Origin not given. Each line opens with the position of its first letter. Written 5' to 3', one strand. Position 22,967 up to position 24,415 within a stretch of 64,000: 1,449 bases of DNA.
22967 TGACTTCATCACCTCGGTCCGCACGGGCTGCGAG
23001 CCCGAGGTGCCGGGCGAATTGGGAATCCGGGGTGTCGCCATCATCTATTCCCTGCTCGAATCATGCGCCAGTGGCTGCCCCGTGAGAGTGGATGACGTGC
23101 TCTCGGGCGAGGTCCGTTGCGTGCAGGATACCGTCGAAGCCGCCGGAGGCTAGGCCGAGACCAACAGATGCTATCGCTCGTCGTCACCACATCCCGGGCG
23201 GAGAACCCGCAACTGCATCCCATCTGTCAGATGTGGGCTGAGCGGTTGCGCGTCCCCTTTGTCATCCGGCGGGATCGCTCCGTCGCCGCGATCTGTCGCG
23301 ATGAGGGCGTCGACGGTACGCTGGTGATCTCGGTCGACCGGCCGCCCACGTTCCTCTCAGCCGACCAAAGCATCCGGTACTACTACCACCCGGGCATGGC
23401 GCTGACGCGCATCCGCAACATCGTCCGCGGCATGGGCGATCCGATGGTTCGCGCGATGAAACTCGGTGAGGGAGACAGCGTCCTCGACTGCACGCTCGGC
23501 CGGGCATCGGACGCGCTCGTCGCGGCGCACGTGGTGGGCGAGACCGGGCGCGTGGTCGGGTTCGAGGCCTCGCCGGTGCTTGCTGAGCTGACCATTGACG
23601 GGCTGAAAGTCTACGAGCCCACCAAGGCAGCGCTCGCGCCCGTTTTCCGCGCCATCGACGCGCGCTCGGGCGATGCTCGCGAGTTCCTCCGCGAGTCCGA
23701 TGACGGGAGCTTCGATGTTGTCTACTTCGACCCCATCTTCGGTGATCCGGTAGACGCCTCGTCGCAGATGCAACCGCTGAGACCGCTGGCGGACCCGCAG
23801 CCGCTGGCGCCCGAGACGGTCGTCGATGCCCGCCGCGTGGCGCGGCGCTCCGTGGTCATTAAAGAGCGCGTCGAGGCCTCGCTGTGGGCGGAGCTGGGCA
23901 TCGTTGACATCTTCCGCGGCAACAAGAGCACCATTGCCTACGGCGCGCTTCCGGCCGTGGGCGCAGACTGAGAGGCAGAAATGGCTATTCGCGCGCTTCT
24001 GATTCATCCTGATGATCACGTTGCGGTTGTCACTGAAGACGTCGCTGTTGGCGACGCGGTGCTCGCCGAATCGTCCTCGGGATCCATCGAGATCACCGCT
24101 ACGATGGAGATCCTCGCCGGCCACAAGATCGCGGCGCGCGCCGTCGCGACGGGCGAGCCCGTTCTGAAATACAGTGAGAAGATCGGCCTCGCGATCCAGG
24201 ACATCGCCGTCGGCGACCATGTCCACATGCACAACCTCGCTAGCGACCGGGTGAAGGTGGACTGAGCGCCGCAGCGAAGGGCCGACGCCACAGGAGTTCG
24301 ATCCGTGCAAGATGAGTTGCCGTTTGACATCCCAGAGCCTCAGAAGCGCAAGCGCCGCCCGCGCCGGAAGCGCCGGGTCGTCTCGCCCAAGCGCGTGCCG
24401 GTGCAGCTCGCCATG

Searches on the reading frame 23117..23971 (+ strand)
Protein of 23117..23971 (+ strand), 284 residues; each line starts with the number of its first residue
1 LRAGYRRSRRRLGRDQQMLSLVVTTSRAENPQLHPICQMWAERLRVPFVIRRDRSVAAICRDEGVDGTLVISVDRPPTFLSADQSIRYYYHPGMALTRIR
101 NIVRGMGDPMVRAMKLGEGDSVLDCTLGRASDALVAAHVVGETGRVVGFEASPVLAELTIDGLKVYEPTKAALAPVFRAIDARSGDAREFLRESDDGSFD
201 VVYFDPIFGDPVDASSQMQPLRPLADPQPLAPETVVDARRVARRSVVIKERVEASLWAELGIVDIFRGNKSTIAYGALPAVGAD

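Call 6: search_protein_families(library=pfam, proteins=[window:23117-23971:+], max_evalue=0.01)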
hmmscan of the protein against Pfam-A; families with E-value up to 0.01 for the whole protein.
window:23117-23971:+ (284 aa): 2 families
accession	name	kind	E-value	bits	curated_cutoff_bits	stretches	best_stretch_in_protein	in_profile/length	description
PF04445.19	SAM_MT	-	8.2e-11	42.2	26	1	98-253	49-205/230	Putative SAM-dependent methyltransferase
PF01135.25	PCMT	-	0.0023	18.1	20.3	1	110-164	65-119/210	Protein-L-isoaspartate(D-aspartate) O-methyltransferase (PCMT)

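Call 48: search_protein_families(library=ncbifam, proteins=[window:23168-23971:+], max_evalue=0.01)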
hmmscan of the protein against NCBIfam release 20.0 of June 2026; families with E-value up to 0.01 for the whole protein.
window:23168-23971:+ (267 aa): 9 families
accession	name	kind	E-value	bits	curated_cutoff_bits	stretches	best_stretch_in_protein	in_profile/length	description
NF041537.1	ArsM_AhpD_UU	exception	7.8e-08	31.5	510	1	87-153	63-128/345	arsenite methyltransferase/AhpD domain selenoprotein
NF047649.1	MTase_UXPK_star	exception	1.4e-07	30.8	460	1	87-139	64-115/283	methyltransferase/UXPK-star double selenoprotein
NF008823.0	PRK11873.1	subfamily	3.4e-06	26.7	263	1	87-136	64-112/272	arsenite methyltransferase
NF041536.1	ArsM_DUF2284_UU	exception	6.2e-05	21.5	575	1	87-138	63-113/459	arsenite methyltransferase/DUF2284 domain selenoprotein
NF010549.0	PRK13942.1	equivalog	0.00086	18.9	282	1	93-144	69-120/215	protein-L-isoaspartate O-methyltransferase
NF053511.1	tRNA_U34_MnmM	equivalog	0.0013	18.4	135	1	98-133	14-49/183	tRNA 5-(aminomethyl)-2-thiouridylate-methyltransferase MnmM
NF040538.1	methyl_ArsM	equivalog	0.0014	17.9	500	1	100-150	60-110/356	arsinothricin biosynthesis methyltransferase ArsM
TIGR02752.1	MenG_heptapren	equivalog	0.0026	17.3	419.85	1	93-139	37-83/231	demethylmenaquinone methyltransferase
NF001243.0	PRK00216.1-4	equivalog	0.0028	17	235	1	93-141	39-87/237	demethylmenaquinone methyltransferase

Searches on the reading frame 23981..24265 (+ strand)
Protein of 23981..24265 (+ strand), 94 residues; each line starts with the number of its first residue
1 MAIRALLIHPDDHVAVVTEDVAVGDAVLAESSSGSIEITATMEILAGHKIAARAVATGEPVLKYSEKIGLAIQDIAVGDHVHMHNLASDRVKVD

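Call 5: search_protein_families(library=ncbifam, proteins=[window:23981-24265:+], max_evalue=0.1)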
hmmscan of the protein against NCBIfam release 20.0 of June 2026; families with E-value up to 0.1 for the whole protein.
window:23981-24265:+ (94 aa): 3 families
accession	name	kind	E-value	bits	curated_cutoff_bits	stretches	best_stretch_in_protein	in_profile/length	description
TIGR03248.1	galactar-dH20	equivalog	4.2e-08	32.1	730.85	1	6-85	3-77/507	galactarate dehydratase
NF000187.3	BlaMIR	exception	0.067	12.3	882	1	20-77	67-126/381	MIR family cephalosporin-hydrolyzing class C beta-lactamase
TIGR03170.1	flgA_cterm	equivalog_domain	0.071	13.1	54.65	0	69-91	101-123/137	flagellar basal body P-ring formation chaperone FlgA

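Call 6: search_protein_families(library=pfam, proteins=[window:23981-24265:+], max_evalue=0.01)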
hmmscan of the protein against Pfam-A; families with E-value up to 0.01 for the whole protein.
window:23981-24265:+ (94 aa): 2 families
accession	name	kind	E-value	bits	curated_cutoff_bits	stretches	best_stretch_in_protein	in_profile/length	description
PF08666.17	SAF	-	7.7e-06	26.8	21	1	14-86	3-62/63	SAF domain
PF16450.11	Prot_ATP_ID_OB_C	-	0.0016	18.7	23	0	18-36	33-51/56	Proteasomal ATPase OB C-terminal domain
